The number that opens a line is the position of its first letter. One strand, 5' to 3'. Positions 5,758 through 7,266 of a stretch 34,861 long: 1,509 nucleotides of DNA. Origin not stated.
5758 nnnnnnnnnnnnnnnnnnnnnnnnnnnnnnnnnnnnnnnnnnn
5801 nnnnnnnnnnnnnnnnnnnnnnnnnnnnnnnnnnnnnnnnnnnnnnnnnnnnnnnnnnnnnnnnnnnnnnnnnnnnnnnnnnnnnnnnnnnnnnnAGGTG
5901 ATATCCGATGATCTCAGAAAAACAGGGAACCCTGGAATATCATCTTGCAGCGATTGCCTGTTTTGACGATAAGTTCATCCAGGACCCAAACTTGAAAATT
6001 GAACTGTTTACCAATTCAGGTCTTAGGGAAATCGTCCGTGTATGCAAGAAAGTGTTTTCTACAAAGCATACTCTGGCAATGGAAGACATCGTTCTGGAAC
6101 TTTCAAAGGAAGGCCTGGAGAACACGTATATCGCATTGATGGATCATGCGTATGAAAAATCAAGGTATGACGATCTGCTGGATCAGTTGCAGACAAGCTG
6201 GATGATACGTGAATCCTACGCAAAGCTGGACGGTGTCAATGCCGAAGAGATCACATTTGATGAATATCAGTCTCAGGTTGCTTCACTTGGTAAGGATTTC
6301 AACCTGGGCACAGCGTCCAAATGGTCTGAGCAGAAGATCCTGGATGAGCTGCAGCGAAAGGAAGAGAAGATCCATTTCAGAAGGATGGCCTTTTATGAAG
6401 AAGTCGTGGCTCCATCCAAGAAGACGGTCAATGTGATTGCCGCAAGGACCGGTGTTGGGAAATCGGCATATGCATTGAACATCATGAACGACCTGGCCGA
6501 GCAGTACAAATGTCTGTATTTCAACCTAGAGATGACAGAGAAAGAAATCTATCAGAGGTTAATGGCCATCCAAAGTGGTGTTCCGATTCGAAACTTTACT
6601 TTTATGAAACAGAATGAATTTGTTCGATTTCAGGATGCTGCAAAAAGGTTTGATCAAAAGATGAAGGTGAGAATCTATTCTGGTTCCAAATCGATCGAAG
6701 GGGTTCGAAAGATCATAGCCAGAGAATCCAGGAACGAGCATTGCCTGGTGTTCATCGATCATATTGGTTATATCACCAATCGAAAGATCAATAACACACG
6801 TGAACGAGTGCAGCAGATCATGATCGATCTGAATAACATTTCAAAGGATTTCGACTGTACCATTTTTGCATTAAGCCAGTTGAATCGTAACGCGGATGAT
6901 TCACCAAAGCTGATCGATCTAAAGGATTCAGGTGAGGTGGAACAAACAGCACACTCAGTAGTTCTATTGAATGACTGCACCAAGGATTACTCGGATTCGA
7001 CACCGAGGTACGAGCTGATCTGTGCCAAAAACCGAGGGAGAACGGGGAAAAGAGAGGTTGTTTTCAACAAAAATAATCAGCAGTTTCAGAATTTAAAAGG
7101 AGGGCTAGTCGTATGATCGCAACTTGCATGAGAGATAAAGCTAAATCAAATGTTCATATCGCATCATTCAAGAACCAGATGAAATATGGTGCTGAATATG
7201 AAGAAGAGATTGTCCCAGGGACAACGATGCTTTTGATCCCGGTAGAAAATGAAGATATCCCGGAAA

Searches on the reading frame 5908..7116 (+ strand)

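Call 11: search_protein_families(library=pfam, proteins=[window:5908-7116:+], max_evalue=0.01)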
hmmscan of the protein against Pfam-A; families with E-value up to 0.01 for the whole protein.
window:5908-7116:+ (402 aa): 5 families
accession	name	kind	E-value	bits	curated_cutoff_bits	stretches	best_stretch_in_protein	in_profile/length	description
PF03796.21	DnaB_C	-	4.3e-38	131.6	27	1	171-395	18-255/255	DnaB-like helicase C terminal domain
PF13481.12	AAA_25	-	4.6e-08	33.4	27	1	172-328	33-193/195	AAA domain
PF00004.35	AAA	-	0.0022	18.9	21.2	1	181-310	7-94/131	ATPase family associated with various cellular activities (AAA)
PF01656.29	CbiA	-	0.0031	17.9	25.4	1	177-308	4-99/125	CobQ/CobB/MinD/ParA nucleotide binding domain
PF20720.3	nSTAND3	-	0.0071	16.5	27.2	0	170-206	15-52/155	Novel STAND NTPase 3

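Call 12: search_protein_families(library=phrogs, proteins=[window:5908-7116:+], max_evalue=0.001)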
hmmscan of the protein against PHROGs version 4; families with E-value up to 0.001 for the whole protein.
window:5908-7116:+ (402 aa): 4 families
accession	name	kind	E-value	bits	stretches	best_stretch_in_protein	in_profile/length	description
phrog_19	-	DNA, RNA and nucleotide metabolism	7.9e-55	187.9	1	17-396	171-581/621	DnaB-like replicative helicase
phrog_239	-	DNA, RNA and nucleotide metabolism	9.4e-26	92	1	171-397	357-600/801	DNA primase/helicase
phrog_243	-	DNA, RNA and nucleotide metabolism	3.5e-25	89.5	1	162-377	25-243/273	DnaB-like replicative helicase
phrog_11530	-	unknown function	1.2e-12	49.1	1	273-388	28-147/184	-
